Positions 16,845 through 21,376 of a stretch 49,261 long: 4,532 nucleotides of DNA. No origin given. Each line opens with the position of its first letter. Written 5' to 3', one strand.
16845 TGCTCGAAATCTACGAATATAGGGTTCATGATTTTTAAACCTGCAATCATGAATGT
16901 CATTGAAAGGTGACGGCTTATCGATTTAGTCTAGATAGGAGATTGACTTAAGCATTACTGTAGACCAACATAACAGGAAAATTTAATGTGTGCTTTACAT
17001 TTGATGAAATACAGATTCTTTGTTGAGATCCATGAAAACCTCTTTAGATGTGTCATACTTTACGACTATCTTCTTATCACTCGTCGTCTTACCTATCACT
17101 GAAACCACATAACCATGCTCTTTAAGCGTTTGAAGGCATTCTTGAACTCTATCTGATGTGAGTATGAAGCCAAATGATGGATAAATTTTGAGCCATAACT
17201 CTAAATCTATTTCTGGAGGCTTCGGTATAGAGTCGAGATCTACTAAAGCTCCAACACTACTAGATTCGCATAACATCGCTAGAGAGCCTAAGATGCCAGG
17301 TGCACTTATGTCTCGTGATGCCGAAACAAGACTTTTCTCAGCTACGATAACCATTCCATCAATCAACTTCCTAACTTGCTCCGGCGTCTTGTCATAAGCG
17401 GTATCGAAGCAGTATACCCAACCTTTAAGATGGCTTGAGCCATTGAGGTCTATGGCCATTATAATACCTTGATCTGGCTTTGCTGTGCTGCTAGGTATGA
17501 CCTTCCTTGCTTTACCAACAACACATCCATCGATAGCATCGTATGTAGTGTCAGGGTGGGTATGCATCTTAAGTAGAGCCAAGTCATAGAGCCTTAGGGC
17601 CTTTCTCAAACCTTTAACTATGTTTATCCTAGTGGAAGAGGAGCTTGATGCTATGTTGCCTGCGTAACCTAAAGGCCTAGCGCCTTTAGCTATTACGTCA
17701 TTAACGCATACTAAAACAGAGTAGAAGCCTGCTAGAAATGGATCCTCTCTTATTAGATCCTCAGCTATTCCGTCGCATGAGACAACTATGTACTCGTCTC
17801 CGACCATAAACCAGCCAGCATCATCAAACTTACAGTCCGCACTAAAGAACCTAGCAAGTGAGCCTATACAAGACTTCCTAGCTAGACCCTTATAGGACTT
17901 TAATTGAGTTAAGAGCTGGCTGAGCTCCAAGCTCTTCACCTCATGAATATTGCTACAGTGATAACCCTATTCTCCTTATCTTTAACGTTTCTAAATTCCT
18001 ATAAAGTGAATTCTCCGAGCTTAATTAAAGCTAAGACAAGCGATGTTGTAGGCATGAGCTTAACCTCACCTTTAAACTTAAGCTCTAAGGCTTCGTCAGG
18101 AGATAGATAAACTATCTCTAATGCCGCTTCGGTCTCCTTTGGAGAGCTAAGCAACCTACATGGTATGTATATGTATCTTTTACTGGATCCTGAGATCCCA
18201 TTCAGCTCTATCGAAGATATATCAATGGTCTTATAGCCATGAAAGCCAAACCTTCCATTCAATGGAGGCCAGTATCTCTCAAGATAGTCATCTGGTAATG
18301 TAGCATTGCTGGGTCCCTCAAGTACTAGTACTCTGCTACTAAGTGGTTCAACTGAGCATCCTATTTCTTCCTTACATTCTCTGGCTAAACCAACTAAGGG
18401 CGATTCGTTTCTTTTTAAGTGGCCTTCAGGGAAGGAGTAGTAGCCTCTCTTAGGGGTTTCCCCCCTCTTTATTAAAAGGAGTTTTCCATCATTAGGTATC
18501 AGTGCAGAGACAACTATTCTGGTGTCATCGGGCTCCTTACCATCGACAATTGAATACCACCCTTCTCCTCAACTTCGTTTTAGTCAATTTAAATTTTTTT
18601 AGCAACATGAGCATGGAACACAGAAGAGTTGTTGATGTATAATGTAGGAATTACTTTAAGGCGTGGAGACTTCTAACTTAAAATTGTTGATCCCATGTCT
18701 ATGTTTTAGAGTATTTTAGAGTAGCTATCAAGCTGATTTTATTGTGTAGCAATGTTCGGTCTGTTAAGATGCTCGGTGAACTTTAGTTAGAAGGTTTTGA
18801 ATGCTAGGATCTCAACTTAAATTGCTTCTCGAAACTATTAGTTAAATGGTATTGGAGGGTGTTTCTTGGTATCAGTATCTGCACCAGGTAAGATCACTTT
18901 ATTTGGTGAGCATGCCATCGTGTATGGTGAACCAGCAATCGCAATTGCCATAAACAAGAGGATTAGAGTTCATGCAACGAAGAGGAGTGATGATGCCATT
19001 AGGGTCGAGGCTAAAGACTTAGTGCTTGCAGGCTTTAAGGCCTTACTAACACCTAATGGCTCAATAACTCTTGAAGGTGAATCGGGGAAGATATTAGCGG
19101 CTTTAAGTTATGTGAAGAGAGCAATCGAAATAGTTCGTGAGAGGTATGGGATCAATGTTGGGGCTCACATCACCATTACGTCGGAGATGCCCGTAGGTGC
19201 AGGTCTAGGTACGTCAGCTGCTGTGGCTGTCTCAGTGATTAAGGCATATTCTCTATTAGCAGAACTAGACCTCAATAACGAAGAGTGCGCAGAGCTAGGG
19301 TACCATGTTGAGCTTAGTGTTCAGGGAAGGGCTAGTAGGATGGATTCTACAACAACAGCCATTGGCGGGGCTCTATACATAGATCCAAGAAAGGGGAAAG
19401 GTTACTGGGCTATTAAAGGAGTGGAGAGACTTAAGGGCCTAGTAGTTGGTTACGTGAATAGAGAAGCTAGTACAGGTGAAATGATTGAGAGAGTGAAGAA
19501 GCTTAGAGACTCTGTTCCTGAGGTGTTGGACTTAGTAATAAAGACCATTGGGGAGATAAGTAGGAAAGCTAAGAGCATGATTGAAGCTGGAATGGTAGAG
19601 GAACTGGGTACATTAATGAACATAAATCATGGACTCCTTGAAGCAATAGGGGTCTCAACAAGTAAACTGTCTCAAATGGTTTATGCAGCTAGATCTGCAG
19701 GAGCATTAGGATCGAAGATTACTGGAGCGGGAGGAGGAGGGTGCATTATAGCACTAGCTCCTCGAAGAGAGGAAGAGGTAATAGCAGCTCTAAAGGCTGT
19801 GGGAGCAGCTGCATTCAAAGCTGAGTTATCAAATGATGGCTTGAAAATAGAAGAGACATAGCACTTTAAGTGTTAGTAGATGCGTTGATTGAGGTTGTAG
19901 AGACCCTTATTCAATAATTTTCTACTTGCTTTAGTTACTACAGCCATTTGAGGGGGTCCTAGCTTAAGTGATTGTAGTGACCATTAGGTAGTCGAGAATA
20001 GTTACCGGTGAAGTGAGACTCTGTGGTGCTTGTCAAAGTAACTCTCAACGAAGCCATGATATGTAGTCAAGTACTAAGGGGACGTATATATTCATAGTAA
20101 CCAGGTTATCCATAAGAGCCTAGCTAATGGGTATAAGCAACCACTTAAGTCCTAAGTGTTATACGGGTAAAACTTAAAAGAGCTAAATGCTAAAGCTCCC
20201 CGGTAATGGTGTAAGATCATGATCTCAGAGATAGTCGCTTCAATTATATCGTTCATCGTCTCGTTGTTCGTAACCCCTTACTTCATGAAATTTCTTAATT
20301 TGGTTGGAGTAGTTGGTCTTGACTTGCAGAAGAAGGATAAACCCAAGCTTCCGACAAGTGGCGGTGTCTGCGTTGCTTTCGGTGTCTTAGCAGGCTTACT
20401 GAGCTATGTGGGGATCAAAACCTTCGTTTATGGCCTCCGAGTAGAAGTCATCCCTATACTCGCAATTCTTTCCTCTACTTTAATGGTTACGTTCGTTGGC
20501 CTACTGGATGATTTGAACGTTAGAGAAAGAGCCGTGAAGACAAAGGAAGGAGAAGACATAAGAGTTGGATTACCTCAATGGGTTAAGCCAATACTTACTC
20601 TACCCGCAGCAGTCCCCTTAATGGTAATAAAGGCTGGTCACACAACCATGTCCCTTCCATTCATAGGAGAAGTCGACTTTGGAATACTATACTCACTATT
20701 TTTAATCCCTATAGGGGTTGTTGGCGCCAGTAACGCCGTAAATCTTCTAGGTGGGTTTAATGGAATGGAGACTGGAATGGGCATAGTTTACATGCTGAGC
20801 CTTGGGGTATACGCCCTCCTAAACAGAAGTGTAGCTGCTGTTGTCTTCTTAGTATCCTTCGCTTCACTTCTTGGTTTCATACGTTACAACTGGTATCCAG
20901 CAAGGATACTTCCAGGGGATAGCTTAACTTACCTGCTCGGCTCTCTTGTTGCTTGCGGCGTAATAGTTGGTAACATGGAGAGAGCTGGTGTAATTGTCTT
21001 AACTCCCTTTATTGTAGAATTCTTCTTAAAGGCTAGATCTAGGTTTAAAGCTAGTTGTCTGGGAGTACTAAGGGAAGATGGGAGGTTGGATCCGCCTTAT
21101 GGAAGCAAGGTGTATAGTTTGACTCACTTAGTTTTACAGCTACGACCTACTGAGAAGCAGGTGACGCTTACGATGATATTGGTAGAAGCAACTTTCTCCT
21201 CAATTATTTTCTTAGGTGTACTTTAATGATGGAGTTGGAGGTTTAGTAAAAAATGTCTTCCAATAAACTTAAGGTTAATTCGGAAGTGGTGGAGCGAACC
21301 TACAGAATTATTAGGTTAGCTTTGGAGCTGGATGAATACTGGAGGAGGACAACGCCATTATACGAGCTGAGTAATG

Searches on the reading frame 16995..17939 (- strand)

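Call 34: search_protein_families(library=pfam, proteins=[window:16995-17939:-], max_evalue=0.00001)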
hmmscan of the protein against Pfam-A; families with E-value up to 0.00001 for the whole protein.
window:16995-17939:- (314 aa): 2 families
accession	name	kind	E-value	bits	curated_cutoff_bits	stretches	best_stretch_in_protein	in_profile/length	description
PF02769.27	AIRS_C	-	2e-17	64.2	23.1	1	185-295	40-155/156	AIR synthase related protein, C-terminal domain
PF00586.29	AIRS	-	4.4e-11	43.6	24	1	39-143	2-111/112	AIR synthase related protein, N-terminal domain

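Call 37: search_protein_families(library=ncbifam, proteins=[window:16995-17939:-], max_evalue=1e-8)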
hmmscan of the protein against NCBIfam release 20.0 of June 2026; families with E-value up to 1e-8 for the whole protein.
window:16995-17939:- (314 aa): 7 families
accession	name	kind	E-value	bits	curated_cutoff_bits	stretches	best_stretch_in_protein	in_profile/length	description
TIGR03267.1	methan_mark_2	hypoth_equivalog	4e-72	243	365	1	6-310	2-320/323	methanogenesis marker 2 protein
TIGR04049.1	AIR_rel_sll0787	hypoth_equivalog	1.6e-63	214.7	321.3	1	7-310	2-315/318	sll0787 family AIR synthase-like protein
TIGR04050.1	MSMEG_0567_Cter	hypoth_equivalog_domain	2.8e-34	118.9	312.2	1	48-289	41-274/296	MSMEG_0567/sll0787 family protein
NF004353.0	PRK05731.2-2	equivalog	5.5e-14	52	301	1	30-299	11-291/311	thiamine-phosphate kinase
TIGR01379.1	thiL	equivalog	5.5e-11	42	184.15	1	39-297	25-306/320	thiamine-phosphate kinase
TIGR01736.1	FGAM_synth_II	equivalog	4.1e-10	38.6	525.75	0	190-304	232-349/718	phosphoribosylformylglycinamidine synthase subunit PurL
NF002290.1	PRK01213.1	equivalog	1.6e-09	36.5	648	0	190-310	231-352/723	phosphoribosylformylglycinamidine synthase subunit PurL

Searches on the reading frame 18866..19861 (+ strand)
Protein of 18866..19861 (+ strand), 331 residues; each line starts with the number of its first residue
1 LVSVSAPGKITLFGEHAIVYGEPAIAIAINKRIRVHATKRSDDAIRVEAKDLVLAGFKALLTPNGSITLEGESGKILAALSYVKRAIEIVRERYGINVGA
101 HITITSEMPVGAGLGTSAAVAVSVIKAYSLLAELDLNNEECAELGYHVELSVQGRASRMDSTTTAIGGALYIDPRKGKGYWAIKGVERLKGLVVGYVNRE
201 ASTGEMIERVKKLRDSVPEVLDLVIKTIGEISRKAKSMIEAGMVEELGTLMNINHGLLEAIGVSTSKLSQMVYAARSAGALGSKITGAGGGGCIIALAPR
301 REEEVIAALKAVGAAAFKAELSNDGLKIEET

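Call 34: search_protein_families(library=pfam, proteins=[window:18866-19861:+], max_evalue=0.00001)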
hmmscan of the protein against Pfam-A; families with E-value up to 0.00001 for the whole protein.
window:18866-19861:+ (331 aa): 2 families
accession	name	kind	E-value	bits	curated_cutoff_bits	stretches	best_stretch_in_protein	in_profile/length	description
PF00288.32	GHMP_kinases_N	-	1.1e-18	67.7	22.3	1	81-168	1-87/87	GHMP kinases N terminal domain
PF08544.19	GHMP_kinases_C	-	4.1e-14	53.2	21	1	242-314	8-84/85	GHMP kinases C terminal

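Call 37: search_protein_families(library=ncbifam, proteins=[window:18866-19861:+], max_evalue=1e-8)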
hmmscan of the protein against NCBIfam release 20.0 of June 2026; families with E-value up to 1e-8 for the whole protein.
window:18866-19861:+ (331 aa): 13 families
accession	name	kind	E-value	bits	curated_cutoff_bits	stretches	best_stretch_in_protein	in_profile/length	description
NF003036.0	PRK03926.1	equivalog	3.4e-96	321.9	403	1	1-330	1-300/302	mevalonate kinase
TIGR00549.1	mevalon_kin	equivalog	4.1e-77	259.4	163.05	1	6-297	1-276/276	mevalonate kinase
NF003472.0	PRK05101.1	equivalog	4.7e-23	81.7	499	1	3-168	22-182/382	galactokinase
NF003006.0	PRK03817.1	equivalog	2.6e-22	79.3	443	1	1-215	1-207/352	galactokinase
TIGR00131.1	gal_kin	equivalog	3.4e-22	78.9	226.65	2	3-173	19-188/388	galactokinase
NF003705.0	PRK05322.1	equivalog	2.8e-19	69.1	385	1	6-154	24-167/388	galactokinase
TIGR01220.1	Pmev_kin_Gr_pos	equivalog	3.2e-19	69.2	165.7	1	3-169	2-174/358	phosphomevalonate kinase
NF001816.0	PRK00555.1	equivalog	3.7e-19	68.9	509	1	2-149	3-141/363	galactokinase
NF040957.1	Arch_PMK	equivalog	1.4e-11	44.5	500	0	112-312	92-300/316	phosphomevalonate kinase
NF049969.1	GlMnHpPKinHddA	equivalog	7.5e-11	42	600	1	89-327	87-334/338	D-glycero-D-manno-heptose 7-phosphate kinase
TIGR01920.1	Shik_kin_archae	equivalog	1.5e-10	40.9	126.85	1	80-147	50-117/266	shikimate kinase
TIGR00191.1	thrB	equivalog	5.2e-10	38.7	168.25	0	82-166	62-140/304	homoserine kinase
NF040725.1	panto_kin_Meth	equivalog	1.1e-09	37.7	380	1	87-153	75-139/286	pantoate kinase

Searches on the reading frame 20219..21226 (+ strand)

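Call 34: search_protein_families(library=pfam, proteins=[window:20219-21226:+], max_evalue=0.00001)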
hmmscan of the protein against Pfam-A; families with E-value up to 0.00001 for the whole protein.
window:20219-21226:+ (335 aa): 1 family
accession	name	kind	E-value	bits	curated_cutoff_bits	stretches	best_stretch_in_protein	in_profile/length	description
PF00953.26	Glycos_transf_4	-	3.5e-32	112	27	1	81-251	2-159/160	Glycosyl transferase family 4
